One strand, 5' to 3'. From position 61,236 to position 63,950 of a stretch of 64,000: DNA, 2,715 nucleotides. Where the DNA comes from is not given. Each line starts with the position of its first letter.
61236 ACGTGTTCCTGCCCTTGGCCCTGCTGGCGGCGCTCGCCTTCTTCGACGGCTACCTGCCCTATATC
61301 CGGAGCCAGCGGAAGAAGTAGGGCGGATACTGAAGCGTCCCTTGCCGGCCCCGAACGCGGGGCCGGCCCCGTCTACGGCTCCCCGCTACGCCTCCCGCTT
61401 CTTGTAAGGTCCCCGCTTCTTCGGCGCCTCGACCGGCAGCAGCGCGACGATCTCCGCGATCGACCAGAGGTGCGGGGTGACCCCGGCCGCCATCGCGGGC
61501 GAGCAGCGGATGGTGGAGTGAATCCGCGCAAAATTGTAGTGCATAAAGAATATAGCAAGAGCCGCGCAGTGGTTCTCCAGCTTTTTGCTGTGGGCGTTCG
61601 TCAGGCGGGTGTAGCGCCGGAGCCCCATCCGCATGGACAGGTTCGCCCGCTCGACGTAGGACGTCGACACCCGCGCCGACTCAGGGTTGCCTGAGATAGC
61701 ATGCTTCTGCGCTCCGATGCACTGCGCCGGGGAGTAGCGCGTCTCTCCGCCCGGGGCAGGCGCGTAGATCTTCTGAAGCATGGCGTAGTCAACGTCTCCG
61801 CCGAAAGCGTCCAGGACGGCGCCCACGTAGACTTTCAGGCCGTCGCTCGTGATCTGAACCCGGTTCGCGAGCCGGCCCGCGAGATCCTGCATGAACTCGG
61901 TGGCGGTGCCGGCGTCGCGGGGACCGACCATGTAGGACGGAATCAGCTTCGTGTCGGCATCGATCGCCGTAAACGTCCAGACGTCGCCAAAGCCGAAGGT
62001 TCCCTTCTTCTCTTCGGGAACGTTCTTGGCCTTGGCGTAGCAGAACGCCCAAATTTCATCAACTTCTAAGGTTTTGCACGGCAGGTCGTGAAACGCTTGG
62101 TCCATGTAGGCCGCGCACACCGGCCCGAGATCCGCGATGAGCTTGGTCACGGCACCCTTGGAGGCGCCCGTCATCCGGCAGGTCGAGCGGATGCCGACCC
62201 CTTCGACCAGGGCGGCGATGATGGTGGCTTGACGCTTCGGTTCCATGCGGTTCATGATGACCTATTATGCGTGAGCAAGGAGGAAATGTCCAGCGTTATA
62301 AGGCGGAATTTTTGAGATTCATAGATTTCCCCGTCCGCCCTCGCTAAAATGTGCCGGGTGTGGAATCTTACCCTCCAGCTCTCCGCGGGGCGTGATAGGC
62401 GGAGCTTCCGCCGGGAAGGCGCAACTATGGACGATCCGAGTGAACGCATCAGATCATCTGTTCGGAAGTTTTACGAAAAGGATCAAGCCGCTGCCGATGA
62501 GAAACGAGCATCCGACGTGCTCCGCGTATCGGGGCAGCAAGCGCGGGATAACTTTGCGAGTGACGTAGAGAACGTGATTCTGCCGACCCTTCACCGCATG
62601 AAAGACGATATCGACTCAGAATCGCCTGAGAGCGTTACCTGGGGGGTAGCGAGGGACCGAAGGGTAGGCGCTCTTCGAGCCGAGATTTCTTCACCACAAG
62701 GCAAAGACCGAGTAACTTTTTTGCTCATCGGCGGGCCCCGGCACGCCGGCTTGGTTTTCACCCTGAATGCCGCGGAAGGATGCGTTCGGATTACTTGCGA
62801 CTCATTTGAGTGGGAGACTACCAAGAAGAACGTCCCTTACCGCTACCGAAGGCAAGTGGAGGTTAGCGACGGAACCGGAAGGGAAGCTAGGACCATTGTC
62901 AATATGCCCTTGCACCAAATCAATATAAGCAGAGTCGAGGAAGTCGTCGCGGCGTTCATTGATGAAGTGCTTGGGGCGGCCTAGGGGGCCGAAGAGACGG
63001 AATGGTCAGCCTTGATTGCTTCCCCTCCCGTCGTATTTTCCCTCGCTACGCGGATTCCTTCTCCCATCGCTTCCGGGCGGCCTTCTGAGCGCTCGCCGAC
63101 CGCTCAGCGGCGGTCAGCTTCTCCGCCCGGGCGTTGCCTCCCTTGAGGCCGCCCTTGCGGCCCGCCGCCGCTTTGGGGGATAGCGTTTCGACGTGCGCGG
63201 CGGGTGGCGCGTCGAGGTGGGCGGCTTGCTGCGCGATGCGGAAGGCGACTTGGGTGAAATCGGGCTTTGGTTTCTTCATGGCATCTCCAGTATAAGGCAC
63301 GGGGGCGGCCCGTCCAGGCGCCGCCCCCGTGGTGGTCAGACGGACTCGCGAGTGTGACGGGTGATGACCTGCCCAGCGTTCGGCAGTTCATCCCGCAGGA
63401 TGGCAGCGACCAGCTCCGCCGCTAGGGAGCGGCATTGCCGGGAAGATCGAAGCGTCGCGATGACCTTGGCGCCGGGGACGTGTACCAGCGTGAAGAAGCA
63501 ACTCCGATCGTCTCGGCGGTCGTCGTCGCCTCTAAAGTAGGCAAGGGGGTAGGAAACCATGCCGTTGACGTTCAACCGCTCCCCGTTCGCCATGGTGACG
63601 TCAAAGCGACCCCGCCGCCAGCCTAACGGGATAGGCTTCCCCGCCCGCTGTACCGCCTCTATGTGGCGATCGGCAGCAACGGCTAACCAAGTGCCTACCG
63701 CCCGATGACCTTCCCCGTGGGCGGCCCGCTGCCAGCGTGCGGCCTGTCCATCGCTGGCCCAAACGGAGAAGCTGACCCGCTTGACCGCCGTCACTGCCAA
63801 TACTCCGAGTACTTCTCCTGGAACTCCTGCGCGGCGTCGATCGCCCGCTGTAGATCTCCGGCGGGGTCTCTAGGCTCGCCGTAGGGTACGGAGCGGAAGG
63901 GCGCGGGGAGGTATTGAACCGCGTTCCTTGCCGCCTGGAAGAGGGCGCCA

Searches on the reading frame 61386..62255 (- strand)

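Call 4: search_protein_families(library=pfam, proteins=[window:61386-62255:-], max_evalue=0.01)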
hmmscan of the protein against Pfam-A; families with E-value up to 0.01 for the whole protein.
window:61386-62255:- (289 aa): 1 family
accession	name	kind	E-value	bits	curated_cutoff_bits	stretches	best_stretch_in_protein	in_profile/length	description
PF03400.19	DDE_Tnp_IS1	-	2e-05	25.4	24.1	0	195-237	83-125/131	IS1 transposase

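Call 6: search_protein_families(library=ncbifam, proteins=[window:61386-62255:-], max_evalue=0.1)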
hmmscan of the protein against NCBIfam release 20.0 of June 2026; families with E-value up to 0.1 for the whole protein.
window:61386-62255:- (289 aa): 4 families
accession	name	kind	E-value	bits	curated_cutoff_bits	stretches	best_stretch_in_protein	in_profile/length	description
NF033558.1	transpos_IS1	equivalog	9.2e-15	55.1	100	1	5-146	41-166/199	IS1 family transposase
NF033577.2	transpos_IS481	equivalog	0.00052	19.6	224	0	201-250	232-276/284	IS481 family transposase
NF033587.1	transpos_IS6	equivalog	0.0055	16.4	125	1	92-147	84-140/202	IS6 family transposase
NF041579.1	betaxyl_Flavo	equivalog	0.078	11.1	1350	1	178-243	118-184/716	beta-xylosidase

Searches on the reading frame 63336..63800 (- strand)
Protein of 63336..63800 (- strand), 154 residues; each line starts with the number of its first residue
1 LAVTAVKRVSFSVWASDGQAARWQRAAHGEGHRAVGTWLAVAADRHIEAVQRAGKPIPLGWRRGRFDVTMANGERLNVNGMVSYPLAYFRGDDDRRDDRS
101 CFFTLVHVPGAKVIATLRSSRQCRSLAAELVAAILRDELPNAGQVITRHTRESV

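Call 21: search_protein_families(library=pfam, proteins=[window:63336-63800:-], max_evalue=0.1)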
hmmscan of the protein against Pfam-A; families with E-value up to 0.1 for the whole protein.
window:63336-63800:- (154 aa): 1 family
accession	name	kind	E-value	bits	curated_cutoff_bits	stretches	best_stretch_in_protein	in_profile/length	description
PF15747.10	DUF4687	-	0.055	14.4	27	1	11-127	6-120/120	Domain of unknown function (DUF4687)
